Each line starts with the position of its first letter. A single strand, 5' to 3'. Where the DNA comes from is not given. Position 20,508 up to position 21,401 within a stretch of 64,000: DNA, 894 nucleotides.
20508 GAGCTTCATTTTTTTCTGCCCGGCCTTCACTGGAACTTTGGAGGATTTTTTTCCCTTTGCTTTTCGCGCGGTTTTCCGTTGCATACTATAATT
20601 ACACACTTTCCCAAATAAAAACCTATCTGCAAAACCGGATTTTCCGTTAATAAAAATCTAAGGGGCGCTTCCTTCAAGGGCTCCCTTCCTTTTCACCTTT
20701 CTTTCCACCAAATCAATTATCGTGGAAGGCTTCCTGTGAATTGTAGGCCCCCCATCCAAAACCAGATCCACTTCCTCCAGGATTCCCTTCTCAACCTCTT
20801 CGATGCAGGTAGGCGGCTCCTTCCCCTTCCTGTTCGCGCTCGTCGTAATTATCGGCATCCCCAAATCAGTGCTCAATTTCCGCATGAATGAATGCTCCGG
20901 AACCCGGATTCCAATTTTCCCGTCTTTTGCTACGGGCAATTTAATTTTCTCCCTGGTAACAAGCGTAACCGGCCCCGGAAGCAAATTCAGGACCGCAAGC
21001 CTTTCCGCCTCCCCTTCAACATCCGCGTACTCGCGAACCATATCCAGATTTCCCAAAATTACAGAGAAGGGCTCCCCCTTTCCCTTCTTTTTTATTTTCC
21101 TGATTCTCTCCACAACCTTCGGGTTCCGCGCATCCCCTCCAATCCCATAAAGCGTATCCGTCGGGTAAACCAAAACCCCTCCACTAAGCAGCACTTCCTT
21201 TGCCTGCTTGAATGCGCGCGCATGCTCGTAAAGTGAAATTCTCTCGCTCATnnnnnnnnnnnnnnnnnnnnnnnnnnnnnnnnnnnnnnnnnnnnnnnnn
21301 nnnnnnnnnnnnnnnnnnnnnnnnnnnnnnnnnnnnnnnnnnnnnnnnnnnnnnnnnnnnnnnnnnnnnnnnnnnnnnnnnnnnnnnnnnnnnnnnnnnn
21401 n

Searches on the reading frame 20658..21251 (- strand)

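Call 7: search_protein_families(library=pfam, proteins=[window:20658-21251:-], max_evalue=0.1)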
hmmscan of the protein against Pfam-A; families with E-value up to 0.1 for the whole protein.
window:20658-21251:- (197 aa): 2 families
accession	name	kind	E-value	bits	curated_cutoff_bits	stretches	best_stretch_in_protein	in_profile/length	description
PF01300.24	Sua5_yciO_yrdC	-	5.9e-47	159.9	25.1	1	19-188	1-176/178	Telomere recombination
PF12850.12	Metallophos_2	-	0.059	13.8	27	1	39-96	34-85/154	Calcineurin-like phosphoesterase superfamily domain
